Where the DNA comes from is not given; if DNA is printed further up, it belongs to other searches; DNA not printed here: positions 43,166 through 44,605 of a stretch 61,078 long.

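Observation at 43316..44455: Mitochondrial-type monomeric phenylalanyl-tRNA synthetase in a bacterium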

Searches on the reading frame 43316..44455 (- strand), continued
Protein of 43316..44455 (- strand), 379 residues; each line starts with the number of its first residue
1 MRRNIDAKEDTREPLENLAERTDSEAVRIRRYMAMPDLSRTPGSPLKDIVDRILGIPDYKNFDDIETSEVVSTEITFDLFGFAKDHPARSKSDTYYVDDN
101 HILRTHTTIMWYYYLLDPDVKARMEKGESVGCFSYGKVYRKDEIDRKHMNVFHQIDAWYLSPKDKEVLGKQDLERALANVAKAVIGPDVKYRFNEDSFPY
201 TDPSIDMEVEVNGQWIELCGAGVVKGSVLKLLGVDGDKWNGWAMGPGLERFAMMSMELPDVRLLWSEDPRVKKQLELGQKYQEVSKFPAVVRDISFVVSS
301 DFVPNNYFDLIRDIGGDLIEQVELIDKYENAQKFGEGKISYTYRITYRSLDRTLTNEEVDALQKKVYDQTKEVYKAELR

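Call 73: get_annotated_region(hit=H2, flank=4000)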
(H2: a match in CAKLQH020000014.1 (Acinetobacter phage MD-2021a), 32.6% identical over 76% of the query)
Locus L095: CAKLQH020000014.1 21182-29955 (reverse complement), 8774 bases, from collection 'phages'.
description: Acinetobacter phage MD-2021a strain 5899STDY8049191 genome assembly, contig: ERS3583567SCcontig000014, whole genome shotgun sequence.
organism: Acinetobacter phage MD-2021a (NCBI taxid 2899278)
taxonomy: Viruses; Duplodnaviria; Heunggongvirae; Uroviricota; Caudoviricetes
host: -; source: not known; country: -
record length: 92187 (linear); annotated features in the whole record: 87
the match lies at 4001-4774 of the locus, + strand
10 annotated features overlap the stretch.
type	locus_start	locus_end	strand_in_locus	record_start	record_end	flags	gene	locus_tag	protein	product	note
CDS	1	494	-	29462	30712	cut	entS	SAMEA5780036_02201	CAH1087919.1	putative transporter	-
CDS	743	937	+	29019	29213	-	rpmI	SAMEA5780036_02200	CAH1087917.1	50S ribosomal subunit protein L35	-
CDS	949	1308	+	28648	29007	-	rplT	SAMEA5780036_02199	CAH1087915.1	50S ribosomal protein L20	-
CDS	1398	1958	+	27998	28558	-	ybiA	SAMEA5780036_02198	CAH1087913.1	swarming motility protein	-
CDS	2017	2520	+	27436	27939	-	-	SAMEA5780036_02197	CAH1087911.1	ribosomal-protein-alanine acetyltransferase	-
CDS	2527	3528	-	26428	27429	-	-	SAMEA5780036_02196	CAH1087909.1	Uncharacterised protein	-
CDS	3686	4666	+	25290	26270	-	pheS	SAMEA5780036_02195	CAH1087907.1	phenylalanyl-tRNA synthetase subunit alpha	-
CDS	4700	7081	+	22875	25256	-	pheT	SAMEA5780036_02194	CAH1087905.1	phenylalanyl-tRNA synthetase subunit beta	-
CDS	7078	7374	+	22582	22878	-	himA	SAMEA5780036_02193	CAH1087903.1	integration host factor (IHF)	-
CDS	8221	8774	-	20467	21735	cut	rho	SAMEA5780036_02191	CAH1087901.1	transcription termination factor Rho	-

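Call 74: get_annotated_region(hit=H5, flank=4000)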
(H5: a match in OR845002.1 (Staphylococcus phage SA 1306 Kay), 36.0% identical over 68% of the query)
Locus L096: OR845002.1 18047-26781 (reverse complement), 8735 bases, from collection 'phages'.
description: UNVERIFIED_ORG: Staphylococcus phage SA 1306 Kay clone NODE_15_length_61684_cov_19.069083 genomic sequence.
organism: Staphylococcus phage SA 1306 Kay (NCBI taxid 3113843)
taxonomy: Viruses
host: Staphylococcus aureus; source: wastewater; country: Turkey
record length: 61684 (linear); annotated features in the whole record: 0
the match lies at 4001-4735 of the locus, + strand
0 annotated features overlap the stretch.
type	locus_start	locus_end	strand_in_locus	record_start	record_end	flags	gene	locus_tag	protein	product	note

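Call 75: get_annotated_region(hit=H1, flank=6000)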
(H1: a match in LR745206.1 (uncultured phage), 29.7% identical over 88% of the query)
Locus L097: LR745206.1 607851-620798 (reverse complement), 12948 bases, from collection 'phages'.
description: uncultured phage genome assembly, chromosome: 1.
organism: uncultured phage (NCBI taxid 278008)
taxonomy: Viruses; environmental samples
host: -; source: metagenomic; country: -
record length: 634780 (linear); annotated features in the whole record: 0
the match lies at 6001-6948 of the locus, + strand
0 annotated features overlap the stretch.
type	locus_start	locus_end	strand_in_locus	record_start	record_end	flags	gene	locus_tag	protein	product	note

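Call 76: get_annotated_region(hit=H13, flank=4000)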
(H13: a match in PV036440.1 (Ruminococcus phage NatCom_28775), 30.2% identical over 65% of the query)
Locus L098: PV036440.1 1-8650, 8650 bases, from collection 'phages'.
description: Ruminococcus phage NatCom_28775, complete genome.
organism: Ruminococcus phage NatCom_28775 (NCBI taxid 3403538)
taxonomy: Viruses; Duplodnaviria; Heunggongvirae; Uroviricota; Caudoviricetes; Ca. Heliusvirales
host: Ruminococcus sp.; source: human feces; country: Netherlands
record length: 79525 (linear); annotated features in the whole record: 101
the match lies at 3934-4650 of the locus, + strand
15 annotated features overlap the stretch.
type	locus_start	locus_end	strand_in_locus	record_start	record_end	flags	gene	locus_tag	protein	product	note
CDS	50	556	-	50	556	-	-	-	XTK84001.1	hypothetical protein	-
CDS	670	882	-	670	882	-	-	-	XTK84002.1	hypothetical protein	-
CDS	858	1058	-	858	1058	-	-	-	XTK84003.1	hypothetical protein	-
CDS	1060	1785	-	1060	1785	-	-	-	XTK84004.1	hypothetical protein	-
CDS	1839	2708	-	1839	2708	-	-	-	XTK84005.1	hypothetical protein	-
CDS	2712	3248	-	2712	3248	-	-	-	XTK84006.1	hypothetical protein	-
CDS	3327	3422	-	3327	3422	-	-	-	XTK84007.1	hypothetical protein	-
CDS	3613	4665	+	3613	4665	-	-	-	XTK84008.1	hypothetical protein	-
CDS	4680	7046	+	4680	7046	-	-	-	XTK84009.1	hypothetical protein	-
CDS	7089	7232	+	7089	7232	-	-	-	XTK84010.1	hypothetical protein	-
CDS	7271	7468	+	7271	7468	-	-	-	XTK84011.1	hypothetical protein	-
CDS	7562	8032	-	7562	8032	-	-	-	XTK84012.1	hypothetical protein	-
CDS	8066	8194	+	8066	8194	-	-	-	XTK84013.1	hypothetical protein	-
CDS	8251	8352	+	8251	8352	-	-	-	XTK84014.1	hypothetical protein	-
CDS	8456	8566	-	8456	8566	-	-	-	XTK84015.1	hypothetical protein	-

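Call 77: get_annotated_region(hit=H8, flank=4000)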
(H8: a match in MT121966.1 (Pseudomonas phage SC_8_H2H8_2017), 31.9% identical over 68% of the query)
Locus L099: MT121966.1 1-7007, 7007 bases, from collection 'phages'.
description: Pseudomonas phage SC_8_H2H8_2017 translation initiation factor IF-3, replication protein P, integrase, terminase, terminase A, capsid family protein, tail protein, and minor tail protein L ...
organism: Pseudomonas phage SC_8_H2H8_2017 (NCBI taxid 2723240)
taxonomy: Viruses; Duplodnaviria; Heunggongvirae; Uroviricota; Caudoviricetes
host: Pseudomonas sp.; source: human feces; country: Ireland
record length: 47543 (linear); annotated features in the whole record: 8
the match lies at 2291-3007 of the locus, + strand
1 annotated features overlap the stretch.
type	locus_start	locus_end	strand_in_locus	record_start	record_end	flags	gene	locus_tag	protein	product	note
CDS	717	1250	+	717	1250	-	-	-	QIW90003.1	translation initiation factor IF-3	-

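Call 81: find_encoding_contigs(protein=P0280, flank=10000, max_places=1)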
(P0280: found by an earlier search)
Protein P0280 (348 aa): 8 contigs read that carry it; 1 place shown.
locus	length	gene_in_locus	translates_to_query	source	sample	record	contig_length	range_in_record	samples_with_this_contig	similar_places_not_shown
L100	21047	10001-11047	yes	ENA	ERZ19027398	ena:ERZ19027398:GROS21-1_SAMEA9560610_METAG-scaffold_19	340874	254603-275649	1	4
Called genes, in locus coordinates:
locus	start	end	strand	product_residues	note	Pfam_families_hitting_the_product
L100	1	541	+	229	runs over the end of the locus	-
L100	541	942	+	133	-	-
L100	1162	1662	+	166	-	-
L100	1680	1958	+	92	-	-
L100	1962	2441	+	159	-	-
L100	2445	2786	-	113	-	-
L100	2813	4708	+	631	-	PF00176:SNF2-rel_dom, PF00270:DEAD (faint), PF04851:ResIII, PF00271:Helicase_C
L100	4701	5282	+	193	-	-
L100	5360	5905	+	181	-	PF18894:PhageMetallopep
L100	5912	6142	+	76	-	-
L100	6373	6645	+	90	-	-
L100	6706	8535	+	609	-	-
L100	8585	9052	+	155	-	-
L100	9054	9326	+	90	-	-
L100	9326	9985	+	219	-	PF14284:PcfJ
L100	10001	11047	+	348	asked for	PF01409:tRNA-synt_2d, PF03147:FDX-ACB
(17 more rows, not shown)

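Call 82: find_encoding_contigs(protein=P0191, flank=10000, max_places=1)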
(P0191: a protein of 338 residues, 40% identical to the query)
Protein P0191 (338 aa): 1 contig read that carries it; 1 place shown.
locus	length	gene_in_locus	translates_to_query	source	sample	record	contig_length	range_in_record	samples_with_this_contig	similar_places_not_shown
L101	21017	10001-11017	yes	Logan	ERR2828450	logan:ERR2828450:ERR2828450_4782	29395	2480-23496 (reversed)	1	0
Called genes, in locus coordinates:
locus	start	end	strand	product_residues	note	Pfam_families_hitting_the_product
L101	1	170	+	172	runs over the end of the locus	-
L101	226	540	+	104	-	-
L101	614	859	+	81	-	-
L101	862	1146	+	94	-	-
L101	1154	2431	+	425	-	PF17338:GP88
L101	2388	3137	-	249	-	PF03575:Peptidase_S51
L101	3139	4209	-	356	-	-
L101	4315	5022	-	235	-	PF12773:DZR (faint)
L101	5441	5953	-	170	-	-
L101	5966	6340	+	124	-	-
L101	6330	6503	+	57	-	-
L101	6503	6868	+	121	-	PF10686:YAcAr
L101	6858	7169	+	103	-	-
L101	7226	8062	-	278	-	-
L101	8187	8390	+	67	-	-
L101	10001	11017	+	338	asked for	PF01409:tRNA-synt_2d, PF03147:FDX-ACB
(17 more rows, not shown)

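Call 90: search_protein_families(library=padloc, proteins=[L088:605-1741:+, L088:1825-4050:+, L088:4060-6291:+, L088:6484-7707:+, L088:7697-9391:+], max_evalue=0.001)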
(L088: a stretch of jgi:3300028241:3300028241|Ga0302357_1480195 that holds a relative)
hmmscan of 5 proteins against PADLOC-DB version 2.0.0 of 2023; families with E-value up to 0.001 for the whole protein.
L088:605-1741:+ (378 aa): 0 families

L088:1825-4050:+ (741 aa): 0 families

L088:4060-6291:+ (743 aa): 0 families

L088:6484-7707:+ (407 aa): 28 families (the best 25 are shown)
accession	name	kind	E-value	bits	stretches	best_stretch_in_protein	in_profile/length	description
PDLC01136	RT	-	5.9e-42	141.9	1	18-291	6-260/263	RT (reverse transcriptase)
PDLC02063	Cas1_IIIb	-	4.9e-32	109.2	1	47-326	31-275/617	-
PDLC03764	RT_UG26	-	2.7e-31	106.7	1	76-347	56-326/398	DRT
PDLC03754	RT_UG17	-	3.4e-28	96.6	1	30-388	16-377/429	DRT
PDLC03766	Drt9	-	1.1e-27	95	1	76-343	86-359/488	DRT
PDLC03779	RT_UG4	-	5.2e-23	79.6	1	123-323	92-292/307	DRT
PDLC03765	RT_UG27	-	6.6e-17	59.6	1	75-308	55-293/420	DRT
PDLC03755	RT_UG18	-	5.4e-16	57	1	97-297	67-269/295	DRT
PDLC01607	RT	-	9.1e-16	56.5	1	83-289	1-161/161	"CAS-I,CAS-II,CAS-III,CAS-IV,CAS-V,CAS-VI; acquisition_associated"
PDLC03771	RT_UG32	-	2.3e-15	54.2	1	59-250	64-257/521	DRT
PDLC03761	RT_UG23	-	5.9e-15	52.8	1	81-295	60-280/489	DRT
PDLC03757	Drt2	-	9.5e-15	52.5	1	199-382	281-440/502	DRT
PDLC03778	RT_UG39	-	3.9e-14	50.5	2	191-282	281-372/541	DRT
PDLC03756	RT_UG19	-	4.4e-14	50.4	1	15-401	4-406/562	DRT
PDLC03759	RT_UG21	-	7.4e-14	49.4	1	27-365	6-336/503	DRT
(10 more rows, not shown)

L088:7697-9391:+ (564 aa): 0 families
